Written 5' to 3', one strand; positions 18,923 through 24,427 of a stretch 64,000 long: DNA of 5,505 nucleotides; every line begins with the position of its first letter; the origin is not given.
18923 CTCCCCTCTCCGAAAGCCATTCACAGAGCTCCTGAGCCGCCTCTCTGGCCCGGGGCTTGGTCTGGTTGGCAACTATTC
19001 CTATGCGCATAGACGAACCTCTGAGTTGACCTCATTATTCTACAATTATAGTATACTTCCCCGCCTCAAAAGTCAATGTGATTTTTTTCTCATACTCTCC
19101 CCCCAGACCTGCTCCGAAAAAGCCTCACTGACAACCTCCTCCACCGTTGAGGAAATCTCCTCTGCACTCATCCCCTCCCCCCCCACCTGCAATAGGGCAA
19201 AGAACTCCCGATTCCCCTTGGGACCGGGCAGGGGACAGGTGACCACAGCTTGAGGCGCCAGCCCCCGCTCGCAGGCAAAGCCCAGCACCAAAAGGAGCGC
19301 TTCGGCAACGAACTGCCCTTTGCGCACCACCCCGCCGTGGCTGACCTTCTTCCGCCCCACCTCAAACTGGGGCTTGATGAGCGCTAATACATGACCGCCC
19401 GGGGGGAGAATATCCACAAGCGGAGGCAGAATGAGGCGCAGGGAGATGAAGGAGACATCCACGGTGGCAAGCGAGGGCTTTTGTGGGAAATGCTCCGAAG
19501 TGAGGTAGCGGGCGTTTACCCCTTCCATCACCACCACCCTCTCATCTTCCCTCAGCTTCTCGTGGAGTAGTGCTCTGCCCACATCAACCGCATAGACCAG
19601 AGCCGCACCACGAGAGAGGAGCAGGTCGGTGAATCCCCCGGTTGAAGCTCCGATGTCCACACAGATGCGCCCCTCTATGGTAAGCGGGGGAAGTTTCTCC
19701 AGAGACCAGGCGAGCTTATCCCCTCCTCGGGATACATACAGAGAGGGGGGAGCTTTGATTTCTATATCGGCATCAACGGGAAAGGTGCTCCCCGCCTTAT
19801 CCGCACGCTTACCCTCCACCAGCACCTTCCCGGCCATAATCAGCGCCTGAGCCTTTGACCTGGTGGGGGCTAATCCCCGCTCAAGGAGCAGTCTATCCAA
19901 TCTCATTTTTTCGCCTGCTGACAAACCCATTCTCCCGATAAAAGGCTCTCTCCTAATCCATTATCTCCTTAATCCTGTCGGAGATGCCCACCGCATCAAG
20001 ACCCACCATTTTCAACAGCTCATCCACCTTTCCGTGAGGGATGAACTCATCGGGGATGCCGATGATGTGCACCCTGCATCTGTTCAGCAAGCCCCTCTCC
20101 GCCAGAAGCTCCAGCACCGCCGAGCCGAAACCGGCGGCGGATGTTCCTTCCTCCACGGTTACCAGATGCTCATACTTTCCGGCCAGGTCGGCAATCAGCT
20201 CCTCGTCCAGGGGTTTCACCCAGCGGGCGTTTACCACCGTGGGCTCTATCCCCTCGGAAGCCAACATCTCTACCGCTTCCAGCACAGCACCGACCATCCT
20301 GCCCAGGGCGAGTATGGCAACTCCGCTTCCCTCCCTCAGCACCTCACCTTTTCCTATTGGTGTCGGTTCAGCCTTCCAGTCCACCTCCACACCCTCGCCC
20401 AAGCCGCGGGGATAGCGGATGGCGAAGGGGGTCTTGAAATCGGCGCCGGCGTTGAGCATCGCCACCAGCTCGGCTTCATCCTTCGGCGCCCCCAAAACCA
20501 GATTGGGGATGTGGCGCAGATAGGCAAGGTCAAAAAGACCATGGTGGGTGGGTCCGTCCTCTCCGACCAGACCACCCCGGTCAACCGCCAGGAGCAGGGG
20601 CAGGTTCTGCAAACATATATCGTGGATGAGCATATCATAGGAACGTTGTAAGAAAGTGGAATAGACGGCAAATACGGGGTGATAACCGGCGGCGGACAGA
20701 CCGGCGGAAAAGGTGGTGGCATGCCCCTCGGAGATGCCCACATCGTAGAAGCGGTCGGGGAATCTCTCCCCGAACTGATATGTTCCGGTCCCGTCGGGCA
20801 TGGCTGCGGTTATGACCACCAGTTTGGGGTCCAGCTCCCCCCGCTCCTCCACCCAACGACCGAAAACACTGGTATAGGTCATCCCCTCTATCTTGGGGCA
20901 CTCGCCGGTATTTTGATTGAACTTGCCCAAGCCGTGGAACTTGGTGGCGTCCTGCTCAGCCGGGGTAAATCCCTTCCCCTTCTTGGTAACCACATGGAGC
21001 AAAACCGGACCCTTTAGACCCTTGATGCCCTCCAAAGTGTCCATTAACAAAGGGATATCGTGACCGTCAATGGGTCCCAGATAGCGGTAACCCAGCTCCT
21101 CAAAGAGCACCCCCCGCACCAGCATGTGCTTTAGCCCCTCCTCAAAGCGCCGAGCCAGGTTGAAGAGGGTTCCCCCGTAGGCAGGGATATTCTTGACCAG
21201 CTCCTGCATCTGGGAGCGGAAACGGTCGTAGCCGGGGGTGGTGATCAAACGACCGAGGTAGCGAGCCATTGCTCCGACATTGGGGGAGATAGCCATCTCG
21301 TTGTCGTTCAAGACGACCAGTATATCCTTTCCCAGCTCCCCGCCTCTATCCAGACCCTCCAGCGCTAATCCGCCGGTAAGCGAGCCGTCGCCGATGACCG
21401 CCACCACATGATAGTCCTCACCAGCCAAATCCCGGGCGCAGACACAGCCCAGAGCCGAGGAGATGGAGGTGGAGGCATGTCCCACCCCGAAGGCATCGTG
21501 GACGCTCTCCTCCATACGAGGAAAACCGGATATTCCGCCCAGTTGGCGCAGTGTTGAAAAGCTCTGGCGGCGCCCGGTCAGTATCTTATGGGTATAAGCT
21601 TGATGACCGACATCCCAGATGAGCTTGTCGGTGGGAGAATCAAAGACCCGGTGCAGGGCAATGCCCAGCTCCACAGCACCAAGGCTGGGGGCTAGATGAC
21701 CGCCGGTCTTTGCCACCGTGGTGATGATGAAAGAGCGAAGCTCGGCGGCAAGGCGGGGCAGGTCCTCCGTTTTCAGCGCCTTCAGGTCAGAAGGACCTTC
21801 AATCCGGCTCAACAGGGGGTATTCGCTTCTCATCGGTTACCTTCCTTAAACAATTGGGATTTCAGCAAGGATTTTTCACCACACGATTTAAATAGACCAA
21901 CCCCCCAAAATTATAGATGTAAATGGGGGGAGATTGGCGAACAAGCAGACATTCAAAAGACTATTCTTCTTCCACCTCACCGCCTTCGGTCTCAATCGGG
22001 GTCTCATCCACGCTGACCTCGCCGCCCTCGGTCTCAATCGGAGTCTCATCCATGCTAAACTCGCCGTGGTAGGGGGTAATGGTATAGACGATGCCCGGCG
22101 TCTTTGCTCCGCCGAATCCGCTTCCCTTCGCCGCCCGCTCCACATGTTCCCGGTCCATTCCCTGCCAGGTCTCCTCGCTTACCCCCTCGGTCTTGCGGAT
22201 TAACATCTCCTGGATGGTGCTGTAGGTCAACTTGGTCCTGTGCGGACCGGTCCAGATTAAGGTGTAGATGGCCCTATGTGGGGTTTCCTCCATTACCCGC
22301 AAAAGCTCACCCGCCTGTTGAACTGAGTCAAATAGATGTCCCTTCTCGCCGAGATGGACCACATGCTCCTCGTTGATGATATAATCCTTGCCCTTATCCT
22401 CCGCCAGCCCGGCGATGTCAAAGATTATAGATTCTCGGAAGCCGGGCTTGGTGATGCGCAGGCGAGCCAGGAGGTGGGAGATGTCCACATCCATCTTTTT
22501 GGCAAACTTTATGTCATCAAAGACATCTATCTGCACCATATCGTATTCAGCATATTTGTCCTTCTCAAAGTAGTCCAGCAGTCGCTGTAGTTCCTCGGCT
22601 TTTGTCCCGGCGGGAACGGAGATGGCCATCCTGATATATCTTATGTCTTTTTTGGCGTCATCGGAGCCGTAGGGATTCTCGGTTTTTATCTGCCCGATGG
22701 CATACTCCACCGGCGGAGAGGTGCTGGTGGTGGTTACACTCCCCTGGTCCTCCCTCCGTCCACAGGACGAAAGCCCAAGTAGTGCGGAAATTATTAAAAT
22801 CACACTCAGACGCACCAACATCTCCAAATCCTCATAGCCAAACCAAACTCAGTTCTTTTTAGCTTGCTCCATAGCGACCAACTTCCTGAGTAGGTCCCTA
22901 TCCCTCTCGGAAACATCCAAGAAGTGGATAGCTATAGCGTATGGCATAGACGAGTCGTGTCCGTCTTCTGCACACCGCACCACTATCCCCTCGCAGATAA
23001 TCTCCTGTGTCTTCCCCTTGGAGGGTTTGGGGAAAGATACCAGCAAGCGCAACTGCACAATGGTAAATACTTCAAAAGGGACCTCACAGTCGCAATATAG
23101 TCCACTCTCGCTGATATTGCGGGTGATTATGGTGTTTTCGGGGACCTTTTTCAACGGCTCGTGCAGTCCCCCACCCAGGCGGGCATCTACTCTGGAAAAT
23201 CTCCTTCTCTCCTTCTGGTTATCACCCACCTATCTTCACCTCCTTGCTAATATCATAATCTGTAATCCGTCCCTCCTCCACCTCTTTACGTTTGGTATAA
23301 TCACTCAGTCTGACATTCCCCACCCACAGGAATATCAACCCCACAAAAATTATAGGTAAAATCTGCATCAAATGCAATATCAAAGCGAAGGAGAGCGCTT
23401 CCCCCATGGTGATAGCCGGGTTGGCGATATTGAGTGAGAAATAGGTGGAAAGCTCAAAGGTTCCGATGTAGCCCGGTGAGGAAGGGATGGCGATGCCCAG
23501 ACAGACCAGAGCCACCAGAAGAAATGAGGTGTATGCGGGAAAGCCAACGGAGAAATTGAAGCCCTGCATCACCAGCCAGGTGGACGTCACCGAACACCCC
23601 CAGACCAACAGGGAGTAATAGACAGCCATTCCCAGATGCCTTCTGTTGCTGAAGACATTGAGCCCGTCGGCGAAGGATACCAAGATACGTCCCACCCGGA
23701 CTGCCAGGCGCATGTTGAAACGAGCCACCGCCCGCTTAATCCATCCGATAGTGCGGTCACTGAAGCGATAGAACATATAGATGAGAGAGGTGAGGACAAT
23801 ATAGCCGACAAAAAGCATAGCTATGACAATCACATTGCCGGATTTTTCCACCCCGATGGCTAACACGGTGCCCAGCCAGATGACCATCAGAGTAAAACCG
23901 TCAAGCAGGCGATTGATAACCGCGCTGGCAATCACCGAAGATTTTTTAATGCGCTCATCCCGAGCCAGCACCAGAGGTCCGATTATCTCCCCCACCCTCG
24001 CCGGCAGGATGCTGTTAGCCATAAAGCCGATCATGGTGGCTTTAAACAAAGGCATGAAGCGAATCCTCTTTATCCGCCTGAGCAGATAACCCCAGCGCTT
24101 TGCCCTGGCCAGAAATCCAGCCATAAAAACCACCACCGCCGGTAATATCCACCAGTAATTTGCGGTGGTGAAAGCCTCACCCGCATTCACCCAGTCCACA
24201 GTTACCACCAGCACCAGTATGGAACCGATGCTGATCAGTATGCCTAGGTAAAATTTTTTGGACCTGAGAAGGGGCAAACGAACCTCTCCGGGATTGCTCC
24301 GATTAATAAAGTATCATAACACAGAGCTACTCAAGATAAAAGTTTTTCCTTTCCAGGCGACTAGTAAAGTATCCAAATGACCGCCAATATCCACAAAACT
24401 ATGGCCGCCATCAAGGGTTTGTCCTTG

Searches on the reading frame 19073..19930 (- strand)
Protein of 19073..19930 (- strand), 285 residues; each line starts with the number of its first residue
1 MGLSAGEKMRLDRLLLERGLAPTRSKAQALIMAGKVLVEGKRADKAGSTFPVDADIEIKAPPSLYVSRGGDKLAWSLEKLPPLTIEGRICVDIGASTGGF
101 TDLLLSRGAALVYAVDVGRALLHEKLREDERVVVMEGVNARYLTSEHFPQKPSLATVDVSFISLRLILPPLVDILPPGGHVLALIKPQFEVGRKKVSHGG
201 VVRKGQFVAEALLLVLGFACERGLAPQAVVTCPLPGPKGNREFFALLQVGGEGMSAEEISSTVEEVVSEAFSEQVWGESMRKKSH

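Call 7: search_protein_families(library=pfam, proteins=[window:19073-19930:-], max_evalue=0.0001)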
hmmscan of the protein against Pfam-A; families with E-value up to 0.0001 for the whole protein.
window:19073-19930:- (285 aa): 2 families
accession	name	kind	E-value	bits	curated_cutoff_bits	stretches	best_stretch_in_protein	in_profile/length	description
PF01728.25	FtsJ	-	4.8e-36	124.8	24.1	1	65-247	1-179/181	FtsJ-like methyltransferase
PF01479.30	S4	-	1.6e-12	47.3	22.8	1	9-49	1-41/48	S4 domain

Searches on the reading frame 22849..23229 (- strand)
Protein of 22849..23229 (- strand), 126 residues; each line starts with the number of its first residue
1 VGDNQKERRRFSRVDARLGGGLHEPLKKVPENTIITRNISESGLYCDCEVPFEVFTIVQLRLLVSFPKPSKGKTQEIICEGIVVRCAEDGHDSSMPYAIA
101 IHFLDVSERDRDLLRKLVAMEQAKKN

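Call 62: search_protein_families(library=pfam, proteins=[window:22849-23229:-], max_evalue=0.01)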
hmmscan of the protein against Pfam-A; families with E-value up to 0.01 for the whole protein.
window:22849-23229:- (126 aa): 2 families
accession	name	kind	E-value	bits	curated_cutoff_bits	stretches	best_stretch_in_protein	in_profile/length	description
PF07238.19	PilZ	-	9.4e-12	45.6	22.5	1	7-119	1-101/102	PilZ domain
PF10905.13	DUF2695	-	0.0023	18.5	25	1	30-50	30-50/53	Protein of unknown function (DUF2695)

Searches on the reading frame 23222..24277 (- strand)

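Call 7: search_protein_families(library=pfam, proteins=[window:23222-24277:-], max_evalue=0.0001)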
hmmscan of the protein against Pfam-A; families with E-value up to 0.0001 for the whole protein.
window:23222-24277:- (351 aa): 1 family
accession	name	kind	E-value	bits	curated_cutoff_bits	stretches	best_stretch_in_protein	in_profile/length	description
PF03706.18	LPG_synthase_TM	-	1.7e-45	156.3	33.4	1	11-313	3-302/302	Lysylphosphatidylglycerol synthase TM region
